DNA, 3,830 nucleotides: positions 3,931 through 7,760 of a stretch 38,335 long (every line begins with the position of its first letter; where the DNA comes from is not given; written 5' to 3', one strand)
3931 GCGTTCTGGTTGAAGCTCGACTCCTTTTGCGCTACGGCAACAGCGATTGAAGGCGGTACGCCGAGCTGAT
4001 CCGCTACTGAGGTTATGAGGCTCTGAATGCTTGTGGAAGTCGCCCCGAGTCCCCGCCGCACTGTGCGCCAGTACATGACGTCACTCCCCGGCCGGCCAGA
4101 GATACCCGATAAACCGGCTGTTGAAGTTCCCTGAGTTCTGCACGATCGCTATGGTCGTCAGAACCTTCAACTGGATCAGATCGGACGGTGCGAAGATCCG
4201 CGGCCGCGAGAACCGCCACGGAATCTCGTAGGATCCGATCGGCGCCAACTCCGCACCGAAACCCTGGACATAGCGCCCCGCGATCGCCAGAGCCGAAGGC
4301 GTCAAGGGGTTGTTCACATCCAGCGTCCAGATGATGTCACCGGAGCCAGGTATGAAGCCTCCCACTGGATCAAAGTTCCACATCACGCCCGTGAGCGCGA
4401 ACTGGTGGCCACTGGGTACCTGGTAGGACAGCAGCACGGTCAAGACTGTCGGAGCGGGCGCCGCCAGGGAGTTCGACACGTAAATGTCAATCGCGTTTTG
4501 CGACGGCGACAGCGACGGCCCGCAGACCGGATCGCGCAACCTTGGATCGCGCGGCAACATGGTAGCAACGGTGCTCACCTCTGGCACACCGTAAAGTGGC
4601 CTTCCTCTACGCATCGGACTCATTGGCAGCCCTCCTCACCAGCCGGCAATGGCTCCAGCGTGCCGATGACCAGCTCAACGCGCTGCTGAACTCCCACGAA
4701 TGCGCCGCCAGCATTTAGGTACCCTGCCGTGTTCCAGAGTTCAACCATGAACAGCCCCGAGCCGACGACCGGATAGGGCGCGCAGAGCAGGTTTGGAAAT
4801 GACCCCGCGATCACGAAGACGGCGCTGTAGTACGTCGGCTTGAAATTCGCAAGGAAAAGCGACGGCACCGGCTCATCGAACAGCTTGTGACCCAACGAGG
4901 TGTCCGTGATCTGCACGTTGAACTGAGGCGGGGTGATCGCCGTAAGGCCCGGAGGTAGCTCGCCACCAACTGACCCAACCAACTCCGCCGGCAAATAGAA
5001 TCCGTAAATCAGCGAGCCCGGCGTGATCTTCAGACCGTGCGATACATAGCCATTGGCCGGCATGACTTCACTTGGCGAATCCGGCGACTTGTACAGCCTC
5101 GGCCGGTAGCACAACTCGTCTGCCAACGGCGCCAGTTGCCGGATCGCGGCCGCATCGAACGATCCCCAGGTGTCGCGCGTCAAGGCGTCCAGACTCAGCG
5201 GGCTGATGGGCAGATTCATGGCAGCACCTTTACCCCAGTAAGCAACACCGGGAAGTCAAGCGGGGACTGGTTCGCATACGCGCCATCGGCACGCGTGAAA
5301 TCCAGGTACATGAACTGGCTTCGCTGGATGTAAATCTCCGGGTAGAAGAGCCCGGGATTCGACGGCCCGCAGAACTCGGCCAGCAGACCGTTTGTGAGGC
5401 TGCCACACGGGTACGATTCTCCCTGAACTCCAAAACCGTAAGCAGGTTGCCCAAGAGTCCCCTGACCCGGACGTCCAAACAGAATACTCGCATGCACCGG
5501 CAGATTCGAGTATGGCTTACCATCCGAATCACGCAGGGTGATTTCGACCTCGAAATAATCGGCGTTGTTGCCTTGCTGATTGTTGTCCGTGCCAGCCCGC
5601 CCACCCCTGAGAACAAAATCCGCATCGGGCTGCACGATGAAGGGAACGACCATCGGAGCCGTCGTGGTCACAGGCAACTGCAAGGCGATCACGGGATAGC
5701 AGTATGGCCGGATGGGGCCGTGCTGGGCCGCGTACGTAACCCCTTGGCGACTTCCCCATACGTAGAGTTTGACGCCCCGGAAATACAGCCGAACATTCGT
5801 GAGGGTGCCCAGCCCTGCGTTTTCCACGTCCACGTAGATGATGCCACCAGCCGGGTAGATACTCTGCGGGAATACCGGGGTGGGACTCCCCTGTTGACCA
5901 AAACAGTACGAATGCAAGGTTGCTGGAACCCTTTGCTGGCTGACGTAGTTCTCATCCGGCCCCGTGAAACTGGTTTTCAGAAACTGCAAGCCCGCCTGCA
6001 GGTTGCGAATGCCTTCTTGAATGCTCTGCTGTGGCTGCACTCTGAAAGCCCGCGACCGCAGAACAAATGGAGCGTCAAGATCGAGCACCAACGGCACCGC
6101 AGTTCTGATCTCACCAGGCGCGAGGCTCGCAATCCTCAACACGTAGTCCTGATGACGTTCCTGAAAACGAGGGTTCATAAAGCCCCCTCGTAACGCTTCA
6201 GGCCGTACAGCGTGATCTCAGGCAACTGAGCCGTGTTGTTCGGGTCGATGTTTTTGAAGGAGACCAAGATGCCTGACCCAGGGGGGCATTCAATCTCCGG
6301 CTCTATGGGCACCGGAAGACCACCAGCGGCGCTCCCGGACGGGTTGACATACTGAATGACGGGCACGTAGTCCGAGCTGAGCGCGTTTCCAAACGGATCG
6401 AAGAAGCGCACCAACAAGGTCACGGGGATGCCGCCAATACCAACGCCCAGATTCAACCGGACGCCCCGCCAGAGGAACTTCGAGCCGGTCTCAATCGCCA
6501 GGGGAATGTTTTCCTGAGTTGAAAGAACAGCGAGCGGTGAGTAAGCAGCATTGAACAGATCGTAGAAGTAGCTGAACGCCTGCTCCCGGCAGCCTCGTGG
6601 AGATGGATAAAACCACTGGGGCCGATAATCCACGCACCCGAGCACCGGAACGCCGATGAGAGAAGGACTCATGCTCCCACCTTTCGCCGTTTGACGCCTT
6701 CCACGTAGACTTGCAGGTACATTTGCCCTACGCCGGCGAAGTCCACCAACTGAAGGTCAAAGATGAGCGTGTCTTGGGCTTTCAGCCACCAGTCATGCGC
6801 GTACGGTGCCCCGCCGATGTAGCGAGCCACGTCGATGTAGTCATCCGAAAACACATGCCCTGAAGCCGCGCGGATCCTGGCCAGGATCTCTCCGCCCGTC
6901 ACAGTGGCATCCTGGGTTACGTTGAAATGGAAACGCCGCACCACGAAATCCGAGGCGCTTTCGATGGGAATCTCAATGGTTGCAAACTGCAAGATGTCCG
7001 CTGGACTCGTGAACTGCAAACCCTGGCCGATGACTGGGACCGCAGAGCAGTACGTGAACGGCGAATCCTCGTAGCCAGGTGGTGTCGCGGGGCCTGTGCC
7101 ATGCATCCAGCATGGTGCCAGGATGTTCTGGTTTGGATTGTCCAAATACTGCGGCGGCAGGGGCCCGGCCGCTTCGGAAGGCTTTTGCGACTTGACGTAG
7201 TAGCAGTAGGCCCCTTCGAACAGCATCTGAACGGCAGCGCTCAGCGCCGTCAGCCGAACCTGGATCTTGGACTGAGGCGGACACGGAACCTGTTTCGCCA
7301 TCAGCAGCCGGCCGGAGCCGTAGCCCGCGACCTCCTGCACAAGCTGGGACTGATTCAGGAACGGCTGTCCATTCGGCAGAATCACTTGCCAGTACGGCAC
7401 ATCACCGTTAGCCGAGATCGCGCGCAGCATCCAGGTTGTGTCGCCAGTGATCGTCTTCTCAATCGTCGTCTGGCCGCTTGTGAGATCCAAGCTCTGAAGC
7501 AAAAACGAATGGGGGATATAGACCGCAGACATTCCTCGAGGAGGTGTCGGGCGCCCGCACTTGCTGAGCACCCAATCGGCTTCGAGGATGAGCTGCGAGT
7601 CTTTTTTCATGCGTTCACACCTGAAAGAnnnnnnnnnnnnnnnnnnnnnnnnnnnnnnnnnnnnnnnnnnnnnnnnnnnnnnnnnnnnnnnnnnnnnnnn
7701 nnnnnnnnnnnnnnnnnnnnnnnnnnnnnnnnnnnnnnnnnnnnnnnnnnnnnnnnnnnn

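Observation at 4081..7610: Five ATGA-coupled genes carrying seven copies of one beta-strand module (1+1+2+1+2), possibly single and double jelly-rolls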

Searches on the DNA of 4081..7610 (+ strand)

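Call 10: search_dna_similar(query=window:4081-7610:+, collection=phages, mode=distant)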
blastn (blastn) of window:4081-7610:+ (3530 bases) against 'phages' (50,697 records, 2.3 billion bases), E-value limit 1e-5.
No match.

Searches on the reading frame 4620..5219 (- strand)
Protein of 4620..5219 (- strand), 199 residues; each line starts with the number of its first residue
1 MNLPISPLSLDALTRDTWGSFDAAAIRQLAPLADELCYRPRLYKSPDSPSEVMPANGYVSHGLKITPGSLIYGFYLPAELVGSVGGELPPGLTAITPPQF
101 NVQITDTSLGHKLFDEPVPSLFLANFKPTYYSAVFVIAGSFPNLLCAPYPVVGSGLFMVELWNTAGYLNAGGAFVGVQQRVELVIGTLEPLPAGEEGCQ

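Call 5: search_protein_families(library=pfam, proteins=[window:4620-5219:-], max_evalue=1)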
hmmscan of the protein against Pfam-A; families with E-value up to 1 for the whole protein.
window:4620-5219:- (199 aa): 0 families

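Call 6: search_protein_families(library=phrogs, proteins=[window:4620-5219:-], max_evalue=1)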
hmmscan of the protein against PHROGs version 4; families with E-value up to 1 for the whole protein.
window:4620-5219:- (199 aa): 0 families

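Call 67: search_dna_similar(query=window:4620-5219:-, collection=phages, mode=protein, max_evalue=1)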
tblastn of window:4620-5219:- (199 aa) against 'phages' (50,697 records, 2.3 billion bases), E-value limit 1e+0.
No match.

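Call 79: find_homologous_proteins(query=window:4620-5219:-, max_evalue=0.01)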
Query window:4620-5219:- (199 aa): 350 proteins with E <= 0.01 among 720 candidates; the best 120 are listed.
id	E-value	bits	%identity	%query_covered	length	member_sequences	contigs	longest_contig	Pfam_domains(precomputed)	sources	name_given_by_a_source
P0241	8.9e-129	445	99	100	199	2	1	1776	-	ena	-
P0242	9.4e-126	435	96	100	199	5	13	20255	-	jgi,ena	jgi:hypothetical protein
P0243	1.9e-123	428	94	100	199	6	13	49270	-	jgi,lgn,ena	jgi:hypothetical protein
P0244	4.6e-114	397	89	100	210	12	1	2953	-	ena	-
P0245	4.8e-109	381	86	96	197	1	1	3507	-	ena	-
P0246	8.4e-107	373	87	99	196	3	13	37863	-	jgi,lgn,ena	jgi:hypothetical protein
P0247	1.5e-106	373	85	96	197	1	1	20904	-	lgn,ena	-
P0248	1.4e-101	356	84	100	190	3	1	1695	-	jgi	jgi:hypothetical protein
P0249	7.3e-101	354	83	100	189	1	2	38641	-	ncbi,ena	-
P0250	4.1e-99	348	82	100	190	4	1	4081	-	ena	-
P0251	6.3e-99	348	82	100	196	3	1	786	-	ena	-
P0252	1.0e-97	344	80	100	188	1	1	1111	-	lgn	-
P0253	3.0e-97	342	83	96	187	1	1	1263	-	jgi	jgi:hypothetical protein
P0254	1.1e-96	340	80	100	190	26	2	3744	-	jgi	-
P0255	8.9e-94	331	76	100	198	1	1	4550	-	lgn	-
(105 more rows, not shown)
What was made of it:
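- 4620..5219 (-): gD, 199 aa: the most conserved protein of the block. It has a conserved N-terminal arm and a beta-rich core with a loop near aa 78-96 that accepts 120-420-aa insertions in relatives. Its fold is unresolved. 350 homolog clusters (call 79).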

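Call 86: search_protein_representatives(alignment_id=A3)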
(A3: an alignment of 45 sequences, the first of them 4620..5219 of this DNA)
Query: 45 sequences, 178 profile positions. Proteins with E-value up to 0.001 (for the whole library): 171; up to 1e-10: 97; up to 1e-30: 28. The best 150 are listed.
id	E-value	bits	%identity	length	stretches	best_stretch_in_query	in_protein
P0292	1.4e-83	295.3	-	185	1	4-176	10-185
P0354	2.0e-74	265.5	-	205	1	1-177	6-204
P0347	2.5e-73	261.9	-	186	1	1-176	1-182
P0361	4.4e-64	231.8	-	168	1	5-175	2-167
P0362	1.2e-58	214.1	-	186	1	3-176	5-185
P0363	1.8e-57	210.3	-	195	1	4-175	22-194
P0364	2.0e-56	206.9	-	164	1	9-176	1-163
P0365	2.8e-50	186.8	-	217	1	6-176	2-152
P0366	3.7e-47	176.7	-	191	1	1-176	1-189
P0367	1.6e-46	174.6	-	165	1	6-176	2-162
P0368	2.2e-45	170.9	-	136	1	3-119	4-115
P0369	3.9e-44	166.8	-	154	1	1-138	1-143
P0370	4.5e-44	166.6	-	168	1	1-176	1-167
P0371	8.6e-44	165.7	-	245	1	4-176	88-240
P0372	3.1e-42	160.6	-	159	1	5-116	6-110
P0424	1.9e-17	79.9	-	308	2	7-79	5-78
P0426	3.4e-17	79.1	-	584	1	6-158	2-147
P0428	6.0e-17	78.3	-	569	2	6-83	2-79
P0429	9.4e-17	77.6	-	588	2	86-174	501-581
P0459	2.3e-09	53.6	-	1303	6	52-102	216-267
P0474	1.9e-07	47.4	-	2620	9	85-122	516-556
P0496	1.5e-05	41.1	-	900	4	82-109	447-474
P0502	5.3e-05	39.4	-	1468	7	49-101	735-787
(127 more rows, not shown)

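Call 88: search_protein_families(library=pfam, proteins=[P0459, P0502, P0496, P0474, P0428, P0429, P0426, P0424], max_evalue=0.001)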
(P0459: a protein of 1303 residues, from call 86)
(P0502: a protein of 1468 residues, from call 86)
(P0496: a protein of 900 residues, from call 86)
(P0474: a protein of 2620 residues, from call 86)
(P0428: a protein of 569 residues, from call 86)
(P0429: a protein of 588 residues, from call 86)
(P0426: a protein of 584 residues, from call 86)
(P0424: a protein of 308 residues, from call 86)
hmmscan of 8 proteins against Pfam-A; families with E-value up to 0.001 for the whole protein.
P0459 (1303 aa): 10 families
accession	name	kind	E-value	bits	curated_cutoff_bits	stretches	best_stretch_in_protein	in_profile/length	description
PF05345.18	He_PIG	-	4e-174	566.1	24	12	983-1066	4-96/96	Putative Ig domain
PF22352.2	K319L-like_PKD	-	3e-48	162.2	27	2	465-540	9-84/84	K319L-like, PKD domain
PF17963.7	Big_9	-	2.2e-34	118.6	23.6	0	323-363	43-87/89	Bacterial Ig domain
PF24908.1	Ig_SIBA-E_2nd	-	1.6e-22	80.3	27.8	0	754-802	40-88/117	Integrin beta-like protein A-E, second Ig-like domain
PF24547.1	DUF7601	-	1.5e-12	48.5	27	0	779-827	19-60/116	Domain of unknown function (DUF7601)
PF17892.7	Cadherin_5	-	1.3e-11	44.6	26.5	0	842-889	48-97/98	Cadherin-like domain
PF07495.19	Y_Y_Y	-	1.5e-09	38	26.6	0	860-888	33-61/65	Y_Y_Y domain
PF20164.4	GspA_SrpA_N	-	8.5e-07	29.8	27.4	0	779-890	20-112/117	GspA/SrpA SigLec-like domain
PF19077.6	Big_13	-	3.2e-05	24.8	27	0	860-889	70-100/102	Bacterial Ig-like domain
PF18911.6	PKD_4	-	4.8e-05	23.8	27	0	1038-1062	57-82/85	PKD domain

P0502 (1468 aa): 10 families
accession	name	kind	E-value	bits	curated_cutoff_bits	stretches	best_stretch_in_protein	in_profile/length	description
PF05345.18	He_PIG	-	2.2e-113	371.4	24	10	891-964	6-89/96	Putative Ig domain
PF13573.12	SprB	-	3e-26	91.2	28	0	910-926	20-36/37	SprB repeat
PF17210.9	SdrD_B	-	9.1e-23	81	29.7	1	219-324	2-92/112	SdrD B-like domain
PF24908.1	Ig_SIBA-E_2nd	-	1.1e-16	61.5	27.8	0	399-434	42-77/117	Integrin beta-like protein A-E, second Ig-like domain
PF20164.4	GspA_SrpA_N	-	2.1e-11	44.7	27.4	0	603-708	21-104/117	GspA/SrpA SigLec-like domain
PF00801.26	PKD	-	1.5e-07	31.8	23.5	0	740-798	25-79/80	PKD domain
PF06832.18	BiPBP_C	-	7.7e-06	26.2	26.8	0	686-706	65-85/90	Penicillin-Binding Protein C-terminus Family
PF23738.1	Ig_ZP2_N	-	2.4e-05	24.7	27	0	514-548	22-52/73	Zona pellucida sperm-binding protein 2, Ig-like domain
PF10262.15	Rdx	-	0.00025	21.6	22.6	0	1108-1127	31-50/74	Rdx family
PF17166.9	DUF5126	-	0.0003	21.1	27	0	854-886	63-95/104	Domain of unknown function (DUF5126)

P0496 (900 aa): 0 families

P0474 (2620 aa): 6 families
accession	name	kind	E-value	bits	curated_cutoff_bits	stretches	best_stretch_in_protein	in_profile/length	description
PF19077.6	Big_13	-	3.8e-35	120.9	27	0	428-501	23-101/102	Bacterial Ig-like domain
PF09136.16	Glucodextran_B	-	7.1e-31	106.4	27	0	505-590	1-82/83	Glucodextranase, domain B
PF02368.24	Big_2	-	2.5e-09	37.4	22.8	0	821-843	50-71/79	Bacterial Ig-like domain (group 2)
PF17957.7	Big_7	-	1.3e-07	32.6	24.1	0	416-476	1-64/70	Bacterial Ig domain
PF13754.12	Big_3_4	-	6.2e-06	26.5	27.3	0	2216-2262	6-51/106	Domain of unknown function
PF21683.3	GpP-like_1st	-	0.00034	20.9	27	0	521-559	26-64/85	Mu phage baseplate assembly protein GpP-like, N-terminal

P0428 (569 aa): 0 families

P0429 (588 aa): 0 families

P0426 (584 aa): 0 families

P0424 (308 aa): 0 families

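Call 89: search_protein_families(library=pfam, alignment_id=A3, max_evalue=1)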
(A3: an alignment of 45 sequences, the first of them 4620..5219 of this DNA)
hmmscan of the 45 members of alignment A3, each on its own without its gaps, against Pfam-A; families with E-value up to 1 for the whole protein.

A. member 1, window:4620-5219:- (199 aa): 0 families

B. families by the number of members that match (of 45 scanned): 3 families
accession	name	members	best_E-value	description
PF03984.19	DUF346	3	0.085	Repeat of unknown function (DUF346)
PF21488.3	YqbF_HeH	1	0.14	YqbF, HeH motif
PF19626.4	DUF6131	1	0.66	Family of unknown function (DUF6131)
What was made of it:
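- Tried and rejected: It was not reproduced when 45 gD members were scanned against Pfam (call 89) and is left open.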
